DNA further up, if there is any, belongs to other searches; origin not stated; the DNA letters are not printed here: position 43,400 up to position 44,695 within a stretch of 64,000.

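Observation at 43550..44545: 332-aa intein splitting the DnaB Walker A loop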

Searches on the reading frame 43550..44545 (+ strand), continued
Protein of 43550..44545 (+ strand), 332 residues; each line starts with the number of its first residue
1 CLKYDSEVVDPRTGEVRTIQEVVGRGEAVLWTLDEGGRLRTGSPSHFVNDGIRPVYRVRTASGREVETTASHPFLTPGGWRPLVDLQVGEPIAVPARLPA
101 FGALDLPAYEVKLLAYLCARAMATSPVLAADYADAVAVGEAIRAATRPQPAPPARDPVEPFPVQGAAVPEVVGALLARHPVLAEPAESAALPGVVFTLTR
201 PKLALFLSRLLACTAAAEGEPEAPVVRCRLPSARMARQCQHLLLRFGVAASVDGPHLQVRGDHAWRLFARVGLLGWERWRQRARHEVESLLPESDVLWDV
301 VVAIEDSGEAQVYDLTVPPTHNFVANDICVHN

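Call 30: search_protein_families(library=pfam, proteins=[P0011, P0013, P0016, P0029, P0007, P0010, P0002], max_evalue=0.1)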
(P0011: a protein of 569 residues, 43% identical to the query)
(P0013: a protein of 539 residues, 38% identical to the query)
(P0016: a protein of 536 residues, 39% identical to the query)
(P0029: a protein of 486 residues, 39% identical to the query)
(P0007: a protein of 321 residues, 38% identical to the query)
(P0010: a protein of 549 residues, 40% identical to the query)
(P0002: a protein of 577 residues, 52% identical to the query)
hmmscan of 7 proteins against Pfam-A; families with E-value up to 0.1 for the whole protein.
P0011 (569 aa): 4 families
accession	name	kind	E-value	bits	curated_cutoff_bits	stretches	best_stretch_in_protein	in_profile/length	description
PF14890.11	Intein_splicing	-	1.3e-25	90.5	35.8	1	7-494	1-154/155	Intein splicing domain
PF14528.11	LAGLIDADG_3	-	5.9e-25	87.8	22.5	2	285-368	3-82/82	LAGLIDADG-like domain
PF03796.21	DnaB_C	-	1.2e-09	38.3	27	1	492-540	29-77/255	DnaB-like helicase C terminal domain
PF13560.12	HTH_31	-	0.044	14.5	27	0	180-239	2-62/64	Helix-turn-helix domain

P0013 (539 aa): 4 families
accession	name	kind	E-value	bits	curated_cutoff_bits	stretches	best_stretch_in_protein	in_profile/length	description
PF03796.21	DnaB_C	-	1.9e-91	306.4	27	1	306-535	32-255/255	DnaB-like helicase C terminal domain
PF14890.11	Intein_splicing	-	4e-21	75.9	35.8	1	1-306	2-155/155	Intein splicing domain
PF14528.11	LAGLIDADG_3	-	2.2e-19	69.9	22.5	1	155-239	1-82/82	LAGLIDADG-like domain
PF08423.17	Rad51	-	0.006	16.3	22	1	410-464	127-181/244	Rad51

P0016 (536 aa): 3 families
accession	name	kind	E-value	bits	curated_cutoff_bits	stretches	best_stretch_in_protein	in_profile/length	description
PF03796.21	DnaB_C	-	5.7e-22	78.8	27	2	456-509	33-86/255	DnaB-like helicase C terminal domain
PF14890.11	Intein_splicing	-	6.2e-19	68.8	35.8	1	48-455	10-155/155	Intein splicing domain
PF14528.11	LAGLIDADG_3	-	1.3e-18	67.4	22.5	1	242-328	2-82/82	LAGLIDADG-like domain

P0029 (486 aa): 4 families
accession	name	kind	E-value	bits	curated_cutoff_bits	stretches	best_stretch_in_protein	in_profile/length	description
PF00772.26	DnaB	-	8.4e-29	100.1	23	1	18-119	2-103/103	DnaB-like helicase N terminal domain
PF14528.11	LAGLIDADG_3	-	1.9e-13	50.9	22.5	1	434-486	3-54/82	LAGLIDADG-like domain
PF03796.21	DnaB_C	-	5.5e-12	46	27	1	193-226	1-34/255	DnaB-like helicase C terminal domain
PF14890.11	Intein_splicing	-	9.3e-08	32.5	35.8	1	233-328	2-96/155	Intein splicing domain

P0007 (321 aa): 3 families
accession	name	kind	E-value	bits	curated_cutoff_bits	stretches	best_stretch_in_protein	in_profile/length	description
PF14890.11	Intein_splicing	-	3.5e-20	72.8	35.8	1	2-293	3-155/155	Intein splicing domain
PF14528.11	LAGLIDADG_3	-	9.4e-13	48.7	22.5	1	159-229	2-81/82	LAGLIDADG-like domain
PF14527.11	LAGLIDADG_WhiA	-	0.0021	18.6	23.2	1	163-229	4-74/93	WhiA LAGLIDADG-like domain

P0010 (549 aa): 2 families
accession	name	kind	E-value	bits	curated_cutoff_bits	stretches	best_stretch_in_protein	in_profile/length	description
PF14890.11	Intein_splicing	-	2.4e-18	66.8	35.8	1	45-372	32-155/155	Intein splicing domain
PF14528.11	LAGLIDADG_3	-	9.2e-06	26.3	22.5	1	232-294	23-82/82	LAGLIDADG-like domain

P0002 (577 aa): 4 families
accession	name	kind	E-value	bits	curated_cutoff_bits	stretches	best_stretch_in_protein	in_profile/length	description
PF03796.21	DnaB_C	-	2.4e-86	289.7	27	1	337-565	30-254/255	DnaB-like helicase C terminal domain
PF14890.11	Intein_splicing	-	2.5e-18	66.8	35.8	1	28-339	9-155/155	Intein splicing domain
PF13481.12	AAA_25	-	5.9e-09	36.3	27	1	342-485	49-190/195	AAA domain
PF14528.11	LAGLIDADG_3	-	0.004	17.8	22.5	1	211-262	4-55/82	LAGLIDADG-like domain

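Call 32: predict_structure(alignment_id=A1)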
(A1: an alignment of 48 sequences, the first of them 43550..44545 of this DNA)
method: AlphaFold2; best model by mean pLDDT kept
length: 332 residues; sequences in the alignment: 48
mean_pLDDT: 93.2   pTM: 0.90
mean pLDDT of the five models: 93.2, 93.0, 92.7, 91.9, 91.6
residues with pLDDT >= 90: 289; 70-90: 26; 50-70: 12; < 50: 5
segments of 3 or more residues with pLDDT < 50: 161-164
pLDDT, mean of each block of 10 residues (from residue 1): 97 97 96 95 96 98 98 97 98 98 98 97 85 96 87 55 63 95 94 98 98 95 96 98 98 98 96 93 85 92 98 94 97 87
secondary structure, 60 per line:
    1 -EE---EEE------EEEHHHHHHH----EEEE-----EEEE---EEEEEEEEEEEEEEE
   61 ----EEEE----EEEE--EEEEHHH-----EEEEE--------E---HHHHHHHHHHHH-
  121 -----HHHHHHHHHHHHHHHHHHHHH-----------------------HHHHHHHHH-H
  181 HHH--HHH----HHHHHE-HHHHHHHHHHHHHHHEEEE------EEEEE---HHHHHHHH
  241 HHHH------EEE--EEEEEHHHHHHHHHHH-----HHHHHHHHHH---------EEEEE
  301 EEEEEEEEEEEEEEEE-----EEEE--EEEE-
elements in order: E7-9 E16-18 H19-25 E30-33 E39-42 E46-60 E65-68 E73-76 E79-82 E91-95 H108-119 H126-146 H170-178 H180-183 H193-197 H200-214 E215-218 E225-229 H233-244 E251-253 E256-260 H261-271 H277-286 E296-316 E322-325 E328-331

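Call 34: fold_search(model_id=the predicted structure, library=pdb)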
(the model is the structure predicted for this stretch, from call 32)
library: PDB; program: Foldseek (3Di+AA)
matches with E <= 10: 246; with E <= 0.001: 44
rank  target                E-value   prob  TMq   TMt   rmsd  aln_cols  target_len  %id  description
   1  7qsu                  1.7e-14  1.00  0.68  0.63   5.7       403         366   16  Crystal structure of homing endonuclease-associated TliVMA intein (C1A, d333-339) (released 2022-03-30)
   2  7qss                  1.0e-12  1.00  0.65  0.51   9.1       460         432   13  Crystal structure of homing endonuclease-associated TliVMA intein (C1A) (released 2022-03-30)
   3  7qst                  2.1e-11  1.00  0.62  0.58   8.6       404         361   16  Crystal structure of homing endonuclease-associated PhoVMA intein (C1A) (released 2022-03-30)
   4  6frg                  2.6e-11  1.00  0.40  0.82   7.4       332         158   17  Crystal structure of G-1F mutant of Ssp DnaB Mini-Intein variant M86 (released 2019-01-30)
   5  2cw7                  7.9e-11  1.00  0.54  0.35  17.5       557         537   15  Crystal structure of intein homing endonuclease II (released 2006-04-18)
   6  1dq3                  9.9e-11  1.00  0.57  0.44   9.3       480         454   13  CRYSTAL STRUCTURE OF AN ARCHAEAL INTEIN-ENCODED HOMING ENDONUCLEASE PI-PFUI (released 2000-07-05)
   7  6frh_A                1.8e-10  1.00  0.39  0.80   4.8       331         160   18  Crystal structure of Ssp DnaB Mini-Intein variant M86 (released 2019-01-30)
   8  4o1r                  8.3e-10  1.00  0.39  0.90   4.5       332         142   18  Crystal structure of NpuDnaB intein (released 2014-03-19)
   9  6frh_B                9.3e-10  1.00  0.40  0.86   1.9       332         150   16  Crystal structure of Ssp DnaB Mini-Intein variant M86 (released 2019-01-30)
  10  6fre                  5.0e-09  1.00  0.39  0.82   7.6       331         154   16  Crystal structure of G-1F/H73A mutant of Ssp DnaB Mini-Intein variant M86 (released 2019-01-30)
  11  5i0a                  5.9e-09  1.00  0.39  0.88   8.6       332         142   12  RecA mini intein in complex with cisplatin (released 2016-09-21)
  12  2imz_A                6.6e-09  1.00  0.39  0.87   5.7       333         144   12  Crystal structure of Mtu recA intein splicing domain (released 2007-05-01)
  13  2in0                  8.7e-09  1.00  0.39  0.90   3.6       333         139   13  crystal structure of Mtu recA intein splicing domain (released 2007-05-01)
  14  2in9                  9.8e-09  1.00  0.39  0.90   8.5       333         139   13  crystal structure of Mtu recA intein, splicing domain (released 2007-05-01)
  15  3ifj_A                1.4e-08  1.00  0.39  0.90   3.4       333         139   14  Crystal structure of Mtu recA intein, splicing domain (released 2009-10-06)
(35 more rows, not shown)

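Call 40: find_related_loci(query=window:43550-44545:+, collection=viral_contigs, flank=2000)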
Query window:43550-44545:+ (332 aa) in viral_contigs; peptide patterns used: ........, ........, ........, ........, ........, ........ (x = any residue, [..] = any of these).
60 stretches matched a pattern; 23 encode a relative of the query (tblastn E <= 1e-3); 23 distinct loci.
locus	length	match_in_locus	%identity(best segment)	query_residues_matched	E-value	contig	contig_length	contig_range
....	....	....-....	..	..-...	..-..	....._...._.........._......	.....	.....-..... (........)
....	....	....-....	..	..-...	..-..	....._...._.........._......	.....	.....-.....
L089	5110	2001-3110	27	1-332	1e-31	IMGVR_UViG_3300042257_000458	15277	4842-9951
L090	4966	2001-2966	28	37-332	2e-29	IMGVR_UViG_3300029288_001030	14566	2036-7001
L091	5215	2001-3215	27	1-332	1e-28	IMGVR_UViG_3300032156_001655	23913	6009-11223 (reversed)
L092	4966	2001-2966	28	37-332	8e-26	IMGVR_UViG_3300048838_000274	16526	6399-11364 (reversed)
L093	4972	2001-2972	27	37-332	3e-24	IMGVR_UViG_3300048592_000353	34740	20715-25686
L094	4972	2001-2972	27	37-332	3e-24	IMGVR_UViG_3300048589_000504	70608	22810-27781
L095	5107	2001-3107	24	1-332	1e-23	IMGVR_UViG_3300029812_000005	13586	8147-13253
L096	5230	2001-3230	30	1-332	8e-23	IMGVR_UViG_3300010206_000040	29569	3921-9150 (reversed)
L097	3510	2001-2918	31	44-332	1e-22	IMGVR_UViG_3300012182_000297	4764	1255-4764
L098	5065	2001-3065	27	1-332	2e-22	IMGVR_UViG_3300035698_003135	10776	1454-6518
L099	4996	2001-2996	25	44-332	7e-21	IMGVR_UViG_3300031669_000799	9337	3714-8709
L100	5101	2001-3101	26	1-332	4e-19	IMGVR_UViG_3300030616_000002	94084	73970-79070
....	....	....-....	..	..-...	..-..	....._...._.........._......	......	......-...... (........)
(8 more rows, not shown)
